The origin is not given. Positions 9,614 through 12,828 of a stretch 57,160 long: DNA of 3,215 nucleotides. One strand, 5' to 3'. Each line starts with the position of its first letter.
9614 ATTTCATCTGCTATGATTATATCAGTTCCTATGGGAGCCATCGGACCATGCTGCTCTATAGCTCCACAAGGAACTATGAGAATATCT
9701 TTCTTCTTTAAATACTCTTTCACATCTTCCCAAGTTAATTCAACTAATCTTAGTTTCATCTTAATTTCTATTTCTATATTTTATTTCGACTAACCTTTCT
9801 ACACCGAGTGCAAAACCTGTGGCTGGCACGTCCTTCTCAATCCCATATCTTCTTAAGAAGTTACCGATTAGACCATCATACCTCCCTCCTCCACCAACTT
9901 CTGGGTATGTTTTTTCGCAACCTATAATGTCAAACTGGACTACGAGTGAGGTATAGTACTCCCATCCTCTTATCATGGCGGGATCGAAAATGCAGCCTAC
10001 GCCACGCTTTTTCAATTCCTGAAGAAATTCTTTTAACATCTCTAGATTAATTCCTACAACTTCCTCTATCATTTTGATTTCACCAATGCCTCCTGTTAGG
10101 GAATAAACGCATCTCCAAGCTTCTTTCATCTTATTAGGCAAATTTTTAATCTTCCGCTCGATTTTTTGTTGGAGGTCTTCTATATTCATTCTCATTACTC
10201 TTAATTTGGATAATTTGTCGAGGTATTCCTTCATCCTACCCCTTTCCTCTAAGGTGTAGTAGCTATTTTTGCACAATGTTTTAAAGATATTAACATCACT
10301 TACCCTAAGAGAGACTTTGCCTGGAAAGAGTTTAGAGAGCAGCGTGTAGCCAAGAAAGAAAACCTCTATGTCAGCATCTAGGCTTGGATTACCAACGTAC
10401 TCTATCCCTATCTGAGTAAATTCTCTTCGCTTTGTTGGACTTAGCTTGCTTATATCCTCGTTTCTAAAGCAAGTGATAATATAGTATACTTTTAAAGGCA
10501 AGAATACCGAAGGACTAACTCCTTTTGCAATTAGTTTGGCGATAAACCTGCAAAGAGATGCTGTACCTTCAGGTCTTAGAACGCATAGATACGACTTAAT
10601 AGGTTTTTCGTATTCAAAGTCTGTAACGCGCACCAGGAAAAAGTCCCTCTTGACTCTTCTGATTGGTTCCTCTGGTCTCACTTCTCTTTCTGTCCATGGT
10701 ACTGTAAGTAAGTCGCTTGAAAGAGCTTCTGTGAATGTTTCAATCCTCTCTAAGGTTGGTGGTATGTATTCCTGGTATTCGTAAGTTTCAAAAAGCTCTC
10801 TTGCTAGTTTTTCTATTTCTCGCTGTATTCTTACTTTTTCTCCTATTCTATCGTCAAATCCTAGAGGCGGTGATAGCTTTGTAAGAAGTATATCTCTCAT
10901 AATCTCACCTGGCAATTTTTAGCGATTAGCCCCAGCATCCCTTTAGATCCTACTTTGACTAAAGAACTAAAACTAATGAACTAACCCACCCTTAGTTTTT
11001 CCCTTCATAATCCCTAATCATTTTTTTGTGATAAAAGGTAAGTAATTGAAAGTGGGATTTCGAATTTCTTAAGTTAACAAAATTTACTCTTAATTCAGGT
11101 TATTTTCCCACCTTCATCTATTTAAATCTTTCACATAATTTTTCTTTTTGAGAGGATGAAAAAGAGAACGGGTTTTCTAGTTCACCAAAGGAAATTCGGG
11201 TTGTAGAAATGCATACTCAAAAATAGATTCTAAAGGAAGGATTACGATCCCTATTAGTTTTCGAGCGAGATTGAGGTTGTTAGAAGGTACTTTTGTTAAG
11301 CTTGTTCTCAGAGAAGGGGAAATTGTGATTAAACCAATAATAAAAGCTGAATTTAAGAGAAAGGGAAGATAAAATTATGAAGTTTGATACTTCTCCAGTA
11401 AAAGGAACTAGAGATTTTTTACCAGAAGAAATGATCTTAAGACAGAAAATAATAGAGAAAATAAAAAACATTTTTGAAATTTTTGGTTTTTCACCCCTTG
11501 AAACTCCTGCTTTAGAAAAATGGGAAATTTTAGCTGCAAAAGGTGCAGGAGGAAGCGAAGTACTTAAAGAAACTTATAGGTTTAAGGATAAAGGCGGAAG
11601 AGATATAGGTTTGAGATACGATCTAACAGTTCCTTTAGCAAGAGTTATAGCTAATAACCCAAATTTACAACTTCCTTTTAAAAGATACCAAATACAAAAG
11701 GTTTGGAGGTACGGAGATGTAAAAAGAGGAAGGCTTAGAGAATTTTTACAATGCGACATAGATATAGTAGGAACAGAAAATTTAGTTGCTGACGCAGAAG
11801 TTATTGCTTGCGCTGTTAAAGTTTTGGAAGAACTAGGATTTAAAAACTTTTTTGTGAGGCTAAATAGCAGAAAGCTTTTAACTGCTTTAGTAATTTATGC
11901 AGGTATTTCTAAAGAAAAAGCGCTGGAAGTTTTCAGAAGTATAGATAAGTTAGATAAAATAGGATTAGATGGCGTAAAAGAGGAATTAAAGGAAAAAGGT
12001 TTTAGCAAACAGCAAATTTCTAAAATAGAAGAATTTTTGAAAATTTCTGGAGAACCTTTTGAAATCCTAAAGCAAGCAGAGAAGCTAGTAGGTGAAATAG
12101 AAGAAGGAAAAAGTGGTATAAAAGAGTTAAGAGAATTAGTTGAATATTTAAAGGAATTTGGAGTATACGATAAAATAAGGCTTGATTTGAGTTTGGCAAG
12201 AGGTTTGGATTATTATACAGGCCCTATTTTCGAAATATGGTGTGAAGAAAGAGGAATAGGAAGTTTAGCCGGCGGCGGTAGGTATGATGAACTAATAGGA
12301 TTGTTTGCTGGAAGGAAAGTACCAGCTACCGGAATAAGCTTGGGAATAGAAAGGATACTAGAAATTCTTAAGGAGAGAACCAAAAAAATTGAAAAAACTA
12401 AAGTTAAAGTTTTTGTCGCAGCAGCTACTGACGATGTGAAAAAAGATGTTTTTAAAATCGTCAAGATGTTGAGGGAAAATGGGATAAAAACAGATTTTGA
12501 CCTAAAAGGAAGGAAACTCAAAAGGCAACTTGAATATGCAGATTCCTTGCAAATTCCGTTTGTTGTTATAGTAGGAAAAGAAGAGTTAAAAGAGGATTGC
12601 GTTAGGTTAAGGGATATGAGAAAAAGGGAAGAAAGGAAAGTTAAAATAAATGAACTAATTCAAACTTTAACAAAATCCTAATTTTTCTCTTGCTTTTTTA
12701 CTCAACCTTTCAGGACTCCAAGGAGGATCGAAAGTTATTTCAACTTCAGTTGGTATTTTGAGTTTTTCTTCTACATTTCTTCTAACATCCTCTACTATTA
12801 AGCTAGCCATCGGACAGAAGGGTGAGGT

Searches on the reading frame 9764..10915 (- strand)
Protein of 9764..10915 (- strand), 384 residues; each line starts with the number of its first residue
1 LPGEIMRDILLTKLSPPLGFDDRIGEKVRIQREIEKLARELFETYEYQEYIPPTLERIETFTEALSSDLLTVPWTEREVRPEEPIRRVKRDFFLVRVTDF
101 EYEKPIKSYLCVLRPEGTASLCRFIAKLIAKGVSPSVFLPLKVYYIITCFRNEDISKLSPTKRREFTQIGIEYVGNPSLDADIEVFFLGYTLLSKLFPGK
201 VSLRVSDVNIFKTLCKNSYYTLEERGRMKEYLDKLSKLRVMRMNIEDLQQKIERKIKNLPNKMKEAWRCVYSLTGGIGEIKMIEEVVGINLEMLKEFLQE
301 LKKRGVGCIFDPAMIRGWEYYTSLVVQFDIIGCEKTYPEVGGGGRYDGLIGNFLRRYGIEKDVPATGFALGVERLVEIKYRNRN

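Call 61: search_protein_families(library=pfam, proteins=[window:9764-10915:-], max_evalue=0.00001)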
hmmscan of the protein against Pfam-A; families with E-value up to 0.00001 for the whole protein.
window:9764-10915:- (384 aa): 3 families
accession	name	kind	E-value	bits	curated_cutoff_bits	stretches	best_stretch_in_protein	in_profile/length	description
PF13393.11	tRNA-synt_His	-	1.9e-34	119.8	25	1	113-375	67-308/308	Histidyl-tRNA synthetase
PF00587.30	tRNA-synt_2b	-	1.4e-08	35.5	29.3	1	112-377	12-173/179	tRNA synthetase class II core domain (G, H, P, S and T)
PF01409.25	tRNA-synt_2d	-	3.4e-07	30.4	19.8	0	289-381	137-228/246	tRNA synthetases class II core domain (F)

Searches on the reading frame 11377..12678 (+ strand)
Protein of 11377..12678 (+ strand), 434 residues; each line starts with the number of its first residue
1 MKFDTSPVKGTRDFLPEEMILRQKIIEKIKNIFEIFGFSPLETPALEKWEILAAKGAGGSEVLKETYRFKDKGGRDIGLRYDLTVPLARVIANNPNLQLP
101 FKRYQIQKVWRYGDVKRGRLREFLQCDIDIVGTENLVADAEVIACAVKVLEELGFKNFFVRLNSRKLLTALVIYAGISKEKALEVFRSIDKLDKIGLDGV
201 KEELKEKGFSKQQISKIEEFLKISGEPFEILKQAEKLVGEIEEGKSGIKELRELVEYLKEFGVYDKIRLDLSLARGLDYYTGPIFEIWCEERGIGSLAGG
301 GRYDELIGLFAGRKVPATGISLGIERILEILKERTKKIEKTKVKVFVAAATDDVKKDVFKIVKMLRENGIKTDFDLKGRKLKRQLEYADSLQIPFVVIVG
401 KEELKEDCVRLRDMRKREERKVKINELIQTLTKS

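Call 61: search_protein_families(library=pfam, proteins=[window:11377-12678:+], max_evalue=0.00001)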
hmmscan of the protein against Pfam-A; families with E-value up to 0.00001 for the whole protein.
window:11377-12678:+ (434 aa): 4 families
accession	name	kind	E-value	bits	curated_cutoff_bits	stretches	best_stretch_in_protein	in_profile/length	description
PF13393.11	tRNA-synt_His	-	2e-53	182.1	25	1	10-327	1-308/308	Histidyl-tRNA synthetase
PF03129.25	HGTP_anticodon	-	3.8e-18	65.9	21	1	344-433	1-93/94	Anticodon binding domain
PF00587.30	tRNA-synt_2b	-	5.4e-08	33.5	29.3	1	67-175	1-110/179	tRNA synthetase class II core domain (G, H, P, S and T)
PF00152.25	tRNA-synt_2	-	4.4e-06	26.4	25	0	103-152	94-139/308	tRNA synthetases class II (D, K and N)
